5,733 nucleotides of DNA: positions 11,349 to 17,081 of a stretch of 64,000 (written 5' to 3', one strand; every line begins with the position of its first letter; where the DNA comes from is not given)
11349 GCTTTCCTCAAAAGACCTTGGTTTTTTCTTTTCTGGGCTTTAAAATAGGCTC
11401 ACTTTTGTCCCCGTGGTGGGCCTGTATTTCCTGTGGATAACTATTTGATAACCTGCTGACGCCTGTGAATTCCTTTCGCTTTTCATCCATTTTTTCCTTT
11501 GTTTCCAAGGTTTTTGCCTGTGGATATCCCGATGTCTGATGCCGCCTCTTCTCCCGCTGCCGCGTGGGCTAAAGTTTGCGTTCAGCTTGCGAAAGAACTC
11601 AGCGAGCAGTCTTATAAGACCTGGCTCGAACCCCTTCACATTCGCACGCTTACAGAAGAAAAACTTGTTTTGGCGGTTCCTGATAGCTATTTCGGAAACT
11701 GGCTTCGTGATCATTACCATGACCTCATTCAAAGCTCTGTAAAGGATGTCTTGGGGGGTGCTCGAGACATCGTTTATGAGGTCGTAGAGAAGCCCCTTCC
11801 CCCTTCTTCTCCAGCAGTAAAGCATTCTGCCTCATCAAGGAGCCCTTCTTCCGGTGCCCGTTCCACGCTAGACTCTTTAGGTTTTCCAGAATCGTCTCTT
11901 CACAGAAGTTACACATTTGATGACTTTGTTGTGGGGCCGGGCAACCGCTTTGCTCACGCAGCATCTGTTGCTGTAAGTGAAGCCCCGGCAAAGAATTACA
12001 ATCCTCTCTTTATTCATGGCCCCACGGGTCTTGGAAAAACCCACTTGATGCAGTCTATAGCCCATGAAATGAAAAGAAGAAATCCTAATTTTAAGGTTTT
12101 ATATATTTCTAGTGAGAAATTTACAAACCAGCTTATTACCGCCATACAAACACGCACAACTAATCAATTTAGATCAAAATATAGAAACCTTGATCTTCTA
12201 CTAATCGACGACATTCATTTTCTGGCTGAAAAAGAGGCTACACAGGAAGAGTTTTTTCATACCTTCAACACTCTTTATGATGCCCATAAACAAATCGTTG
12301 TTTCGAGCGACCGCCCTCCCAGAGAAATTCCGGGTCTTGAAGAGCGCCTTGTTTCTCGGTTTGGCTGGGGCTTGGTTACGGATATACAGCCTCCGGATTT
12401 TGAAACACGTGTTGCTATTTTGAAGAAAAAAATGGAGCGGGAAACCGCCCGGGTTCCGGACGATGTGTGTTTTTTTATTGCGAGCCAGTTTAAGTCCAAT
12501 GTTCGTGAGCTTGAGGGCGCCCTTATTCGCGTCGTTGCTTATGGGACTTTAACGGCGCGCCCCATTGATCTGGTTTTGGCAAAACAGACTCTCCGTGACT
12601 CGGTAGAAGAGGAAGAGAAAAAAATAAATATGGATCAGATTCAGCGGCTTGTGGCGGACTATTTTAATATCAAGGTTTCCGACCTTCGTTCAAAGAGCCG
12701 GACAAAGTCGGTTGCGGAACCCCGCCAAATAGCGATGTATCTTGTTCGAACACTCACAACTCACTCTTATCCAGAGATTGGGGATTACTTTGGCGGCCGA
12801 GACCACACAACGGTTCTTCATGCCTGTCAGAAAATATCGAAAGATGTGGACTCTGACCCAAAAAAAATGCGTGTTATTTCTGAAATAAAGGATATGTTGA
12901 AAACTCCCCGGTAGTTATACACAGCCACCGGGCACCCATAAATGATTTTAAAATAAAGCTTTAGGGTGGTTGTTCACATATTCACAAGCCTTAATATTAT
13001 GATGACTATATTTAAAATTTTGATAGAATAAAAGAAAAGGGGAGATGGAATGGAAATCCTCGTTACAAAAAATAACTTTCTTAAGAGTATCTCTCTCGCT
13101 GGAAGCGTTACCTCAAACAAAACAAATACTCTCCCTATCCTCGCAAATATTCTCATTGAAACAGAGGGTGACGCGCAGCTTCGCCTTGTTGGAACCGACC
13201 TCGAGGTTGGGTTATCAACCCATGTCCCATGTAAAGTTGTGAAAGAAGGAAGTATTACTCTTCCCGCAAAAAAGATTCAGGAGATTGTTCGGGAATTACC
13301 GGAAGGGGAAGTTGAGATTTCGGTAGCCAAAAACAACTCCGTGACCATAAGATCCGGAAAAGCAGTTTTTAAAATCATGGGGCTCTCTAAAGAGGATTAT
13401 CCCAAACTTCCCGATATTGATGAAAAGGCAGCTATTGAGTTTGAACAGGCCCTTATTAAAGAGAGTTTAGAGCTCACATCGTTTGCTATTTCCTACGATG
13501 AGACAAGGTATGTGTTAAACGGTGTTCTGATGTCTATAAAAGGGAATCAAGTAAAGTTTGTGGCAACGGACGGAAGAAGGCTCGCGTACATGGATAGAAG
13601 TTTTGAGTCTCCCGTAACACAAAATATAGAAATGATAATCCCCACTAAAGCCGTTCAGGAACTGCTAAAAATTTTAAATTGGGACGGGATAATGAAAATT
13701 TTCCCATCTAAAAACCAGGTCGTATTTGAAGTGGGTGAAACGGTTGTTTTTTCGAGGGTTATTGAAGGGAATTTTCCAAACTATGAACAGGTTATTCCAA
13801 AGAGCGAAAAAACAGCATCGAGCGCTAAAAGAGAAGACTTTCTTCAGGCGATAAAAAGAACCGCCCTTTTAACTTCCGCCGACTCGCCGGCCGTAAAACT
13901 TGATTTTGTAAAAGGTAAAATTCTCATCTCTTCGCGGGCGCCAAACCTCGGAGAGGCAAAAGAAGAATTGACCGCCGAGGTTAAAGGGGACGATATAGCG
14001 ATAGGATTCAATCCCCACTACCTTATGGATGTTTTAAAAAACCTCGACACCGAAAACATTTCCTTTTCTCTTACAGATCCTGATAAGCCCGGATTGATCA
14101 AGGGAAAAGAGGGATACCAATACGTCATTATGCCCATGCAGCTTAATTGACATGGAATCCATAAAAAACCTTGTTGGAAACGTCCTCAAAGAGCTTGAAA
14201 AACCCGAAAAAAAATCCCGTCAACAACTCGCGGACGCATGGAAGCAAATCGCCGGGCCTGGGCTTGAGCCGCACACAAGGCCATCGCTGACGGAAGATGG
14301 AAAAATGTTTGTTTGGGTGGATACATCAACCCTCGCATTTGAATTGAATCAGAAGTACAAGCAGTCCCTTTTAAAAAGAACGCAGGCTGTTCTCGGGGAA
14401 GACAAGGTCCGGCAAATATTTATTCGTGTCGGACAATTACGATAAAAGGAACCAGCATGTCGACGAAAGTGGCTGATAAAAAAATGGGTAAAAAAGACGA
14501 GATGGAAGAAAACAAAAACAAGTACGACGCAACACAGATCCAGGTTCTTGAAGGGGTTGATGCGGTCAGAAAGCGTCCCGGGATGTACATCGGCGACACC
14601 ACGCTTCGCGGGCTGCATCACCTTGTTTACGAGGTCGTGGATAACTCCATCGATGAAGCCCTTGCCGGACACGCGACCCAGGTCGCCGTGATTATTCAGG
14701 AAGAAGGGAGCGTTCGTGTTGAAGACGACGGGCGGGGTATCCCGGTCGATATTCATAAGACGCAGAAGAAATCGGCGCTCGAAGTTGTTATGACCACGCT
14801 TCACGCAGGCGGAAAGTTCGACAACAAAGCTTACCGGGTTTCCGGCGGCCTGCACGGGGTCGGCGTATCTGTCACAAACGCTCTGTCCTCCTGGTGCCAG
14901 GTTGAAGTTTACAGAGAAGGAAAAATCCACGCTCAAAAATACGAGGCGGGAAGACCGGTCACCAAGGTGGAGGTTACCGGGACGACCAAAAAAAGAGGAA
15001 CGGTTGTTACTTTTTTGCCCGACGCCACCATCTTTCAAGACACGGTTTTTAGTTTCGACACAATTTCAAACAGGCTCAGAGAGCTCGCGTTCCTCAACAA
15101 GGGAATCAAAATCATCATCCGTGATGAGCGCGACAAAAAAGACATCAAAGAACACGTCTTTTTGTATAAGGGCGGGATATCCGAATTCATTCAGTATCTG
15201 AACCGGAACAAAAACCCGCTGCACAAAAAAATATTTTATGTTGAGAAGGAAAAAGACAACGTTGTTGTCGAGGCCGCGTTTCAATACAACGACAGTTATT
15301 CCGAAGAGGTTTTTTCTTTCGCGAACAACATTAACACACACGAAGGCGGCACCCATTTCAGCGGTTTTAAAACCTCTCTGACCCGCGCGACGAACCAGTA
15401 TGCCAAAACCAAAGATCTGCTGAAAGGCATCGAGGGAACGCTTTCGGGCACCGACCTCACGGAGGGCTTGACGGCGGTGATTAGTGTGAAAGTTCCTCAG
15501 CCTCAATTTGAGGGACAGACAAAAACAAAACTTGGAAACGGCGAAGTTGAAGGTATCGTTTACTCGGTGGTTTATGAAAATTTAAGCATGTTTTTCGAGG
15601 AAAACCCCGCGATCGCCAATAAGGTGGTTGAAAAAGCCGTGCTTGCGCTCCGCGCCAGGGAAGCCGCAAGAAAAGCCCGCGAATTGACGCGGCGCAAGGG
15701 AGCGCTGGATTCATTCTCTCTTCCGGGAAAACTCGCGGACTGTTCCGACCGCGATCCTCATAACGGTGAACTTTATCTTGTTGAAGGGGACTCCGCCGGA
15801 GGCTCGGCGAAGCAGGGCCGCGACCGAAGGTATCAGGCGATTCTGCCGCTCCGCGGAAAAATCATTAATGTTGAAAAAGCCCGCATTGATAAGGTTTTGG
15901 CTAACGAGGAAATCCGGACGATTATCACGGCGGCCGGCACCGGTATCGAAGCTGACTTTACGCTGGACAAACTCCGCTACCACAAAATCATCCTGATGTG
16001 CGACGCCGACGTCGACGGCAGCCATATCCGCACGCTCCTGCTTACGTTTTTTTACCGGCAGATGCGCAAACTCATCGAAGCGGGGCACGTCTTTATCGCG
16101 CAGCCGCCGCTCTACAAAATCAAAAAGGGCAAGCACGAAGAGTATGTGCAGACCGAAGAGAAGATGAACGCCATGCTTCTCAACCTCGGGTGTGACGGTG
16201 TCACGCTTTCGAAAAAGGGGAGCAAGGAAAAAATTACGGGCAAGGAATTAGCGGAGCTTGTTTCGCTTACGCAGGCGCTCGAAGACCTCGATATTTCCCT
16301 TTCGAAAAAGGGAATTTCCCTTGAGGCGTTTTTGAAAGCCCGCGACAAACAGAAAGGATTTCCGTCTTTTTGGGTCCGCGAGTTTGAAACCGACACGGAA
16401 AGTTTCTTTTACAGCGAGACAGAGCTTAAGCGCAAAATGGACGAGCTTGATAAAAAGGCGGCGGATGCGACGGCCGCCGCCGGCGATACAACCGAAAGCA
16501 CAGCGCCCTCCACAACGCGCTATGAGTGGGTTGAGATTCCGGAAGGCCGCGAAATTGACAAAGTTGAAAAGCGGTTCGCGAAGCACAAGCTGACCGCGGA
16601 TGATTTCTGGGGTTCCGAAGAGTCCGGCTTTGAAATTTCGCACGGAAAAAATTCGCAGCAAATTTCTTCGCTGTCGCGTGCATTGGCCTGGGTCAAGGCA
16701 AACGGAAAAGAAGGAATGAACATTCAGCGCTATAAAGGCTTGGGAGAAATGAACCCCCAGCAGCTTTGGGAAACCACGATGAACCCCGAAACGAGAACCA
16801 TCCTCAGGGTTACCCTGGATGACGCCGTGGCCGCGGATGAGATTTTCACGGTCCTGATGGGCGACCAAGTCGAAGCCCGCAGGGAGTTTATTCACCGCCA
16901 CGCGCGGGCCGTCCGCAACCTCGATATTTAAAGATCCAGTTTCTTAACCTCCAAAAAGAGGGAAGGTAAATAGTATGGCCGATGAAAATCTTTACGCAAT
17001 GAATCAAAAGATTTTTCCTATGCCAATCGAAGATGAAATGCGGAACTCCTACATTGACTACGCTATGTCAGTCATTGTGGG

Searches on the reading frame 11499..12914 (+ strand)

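Call 104: search_protein_families(library=pfam, proteins=[window:11499-12914:+], max_evalue=0.00001)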
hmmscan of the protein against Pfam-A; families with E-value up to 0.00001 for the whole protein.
window:11499-12914:+ (471 aa): 7 families
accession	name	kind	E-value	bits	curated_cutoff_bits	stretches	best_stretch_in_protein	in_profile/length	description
PF00308.24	Bac_DnaA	-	1.9e-72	243.1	23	1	134-295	1-162/162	Bacterial DnaA ATPAse domain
PF08299.17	Bac_DnaA_C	-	3.9e-34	116.9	31.5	1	379-446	2-69/69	Bacterial dnaA protein helix-turn-helix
PF11638.13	DnaA_N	-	2.4e-17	62.8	24.6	1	21-82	2-64/65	DnaA N-terminal domain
PF01695.23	IstB_IS21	-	5.1e-11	43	24.1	1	170-272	95-194/238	IstB-like ATP binding protein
PF00004.35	AAA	-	3.2e-10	41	21.2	1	171-262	2-94/131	ATPase family associated with various cellular activities (AAA)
PF13173.12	AAA_14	-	1e-06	29.2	27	1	168-268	3-95/129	AAA domain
PF13401.12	AAA_22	-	3.7e-06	27.7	27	0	168-266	6-116/130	AAA domain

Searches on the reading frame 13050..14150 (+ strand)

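Call 22: search_protein_families(library=pfam, proteins=[window:13050-14150:+], max_evalue=0.001)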
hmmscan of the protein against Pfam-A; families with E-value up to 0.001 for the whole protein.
window:13050-14150:+ (366 aa): 3 families
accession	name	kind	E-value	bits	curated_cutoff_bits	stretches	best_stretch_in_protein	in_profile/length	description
PF00712.24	DNA_pol3_beta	-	2.3e-36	125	24.4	1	1-121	1-120/120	DNA polymerase III beta subunit, N-terminal domain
PF02767.21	DNA_pol3_beta_2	-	9.7e-34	116.6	27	2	132-244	3-116/116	DNA polymerase III beta subunit, central domain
PF02768.20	DNA_pol3_beta_3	-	9.1e-31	106.6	27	1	247-363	2-120/121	DNA polymerase III beta subunit, C-terminal domain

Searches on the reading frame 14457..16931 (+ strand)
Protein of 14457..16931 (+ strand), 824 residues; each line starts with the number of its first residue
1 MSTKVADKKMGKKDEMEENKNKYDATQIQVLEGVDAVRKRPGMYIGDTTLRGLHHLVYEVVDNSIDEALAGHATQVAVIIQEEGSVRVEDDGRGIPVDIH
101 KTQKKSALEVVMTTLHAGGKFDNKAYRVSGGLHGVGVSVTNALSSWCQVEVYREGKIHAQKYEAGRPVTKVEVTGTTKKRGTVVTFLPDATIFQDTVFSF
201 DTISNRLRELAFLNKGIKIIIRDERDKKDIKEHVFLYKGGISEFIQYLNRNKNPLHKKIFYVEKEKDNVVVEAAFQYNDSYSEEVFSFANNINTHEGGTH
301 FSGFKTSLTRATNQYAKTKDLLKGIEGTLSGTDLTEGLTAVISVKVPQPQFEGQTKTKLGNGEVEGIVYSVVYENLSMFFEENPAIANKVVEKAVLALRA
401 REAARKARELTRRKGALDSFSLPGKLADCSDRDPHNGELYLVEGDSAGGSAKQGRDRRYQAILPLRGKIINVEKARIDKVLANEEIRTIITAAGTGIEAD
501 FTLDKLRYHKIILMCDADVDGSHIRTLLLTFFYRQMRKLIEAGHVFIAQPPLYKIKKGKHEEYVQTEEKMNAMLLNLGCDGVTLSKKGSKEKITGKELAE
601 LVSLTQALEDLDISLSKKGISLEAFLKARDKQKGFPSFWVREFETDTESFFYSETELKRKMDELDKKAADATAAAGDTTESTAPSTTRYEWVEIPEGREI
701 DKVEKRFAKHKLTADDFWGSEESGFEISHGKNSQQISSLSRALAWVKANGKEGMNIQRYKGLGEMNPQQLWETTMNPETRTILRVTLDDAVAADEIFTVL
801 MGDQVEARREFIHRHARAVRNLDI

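Call 22: search_protein_families(library=pfam, proteins=[window:14457-16931:+], max_evalue=0.001)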
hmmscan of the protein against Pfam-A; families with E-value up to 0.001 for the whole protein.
window:14457-16931:+ (824 aa): 5 families
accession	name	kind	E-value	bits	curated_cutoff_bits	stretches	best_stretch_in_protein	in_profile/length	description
PF00204.31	DNA_gyraseB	-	5.4e-60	202.3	27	1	240-409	1-172/173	DNA gyrase B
PF00986.26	DNA_gyraseB_C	-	7.8e-32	109.7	29.8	1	752-812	2-62/63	DNA gyrase B subunit, carboxyl terminus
PF01751.28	Toprim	-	7.4e-19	68.2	23.1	1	438-549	1-95/96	Toprim domain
PF02518.31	HATPase_c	-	1.1e-15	58.4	26.4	1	51-190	4-109/111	Histidine kinase-, DNA gyrase B-, and HSP90-like ATPase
PF21249.2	GyrB_hook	-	5e-05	23.2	23.7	1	551-571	1-21/29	GyrB, hook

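Call 65: list_cluster_members(proteins=[window:14457-16931:+, window:16975-19461:+, window:13050-14150:+, window:19476-20732:+, P0001, P0078])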
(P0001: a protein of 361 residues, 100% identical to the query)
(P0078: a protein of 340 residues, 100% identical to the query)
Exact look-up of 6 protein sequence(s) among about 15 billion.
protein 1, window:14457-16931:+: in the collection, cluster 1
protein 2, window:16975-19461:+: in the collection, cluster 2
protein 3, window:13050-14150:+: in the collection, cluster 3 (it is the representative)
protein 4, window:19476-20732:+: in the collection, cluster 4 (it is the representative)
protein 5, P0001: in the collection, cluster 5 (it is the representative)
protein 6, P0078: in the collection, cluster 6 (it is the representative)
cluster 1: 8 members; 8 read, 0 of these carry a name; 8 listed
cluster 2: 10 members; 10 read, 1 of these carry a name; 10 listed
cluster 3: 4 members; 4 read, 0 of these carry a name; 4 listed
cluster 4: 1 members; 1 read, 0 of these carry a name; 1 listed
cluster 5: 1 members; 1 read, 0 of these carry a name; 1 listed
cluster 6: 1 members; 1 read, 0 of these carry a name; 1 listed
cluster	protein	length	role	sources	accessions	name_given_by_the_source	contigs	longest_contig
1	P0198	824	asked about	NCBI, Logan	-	-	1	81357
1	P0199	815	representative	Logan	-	-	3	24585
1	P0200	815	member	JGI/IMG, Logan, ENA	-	-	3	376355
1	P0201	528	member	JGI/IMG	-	-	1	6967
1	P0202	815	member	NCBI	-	-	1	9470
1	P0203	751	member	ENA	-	-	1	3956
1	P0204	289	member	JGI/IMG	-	-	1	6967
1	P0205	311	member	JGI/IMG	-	-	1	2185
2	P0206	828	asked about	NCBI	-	-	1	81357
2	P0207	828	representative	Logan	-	-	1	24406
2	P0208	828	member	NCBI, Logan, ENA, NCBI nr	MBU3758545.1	MAG: DNA gyrase subunit A [Candidatus Omnitrophica bacterium] | DNA gyrase subunit A [Candidatus Omnitrophota bacterium]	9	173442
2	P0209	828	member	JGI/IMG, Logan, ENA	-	-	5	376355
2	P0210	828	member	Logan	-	-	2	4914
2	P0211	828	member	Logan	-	-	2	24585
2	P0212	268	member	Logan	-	-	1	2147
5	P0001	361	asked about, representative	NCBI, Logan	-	-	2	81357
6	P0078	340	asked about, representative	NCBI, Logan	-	-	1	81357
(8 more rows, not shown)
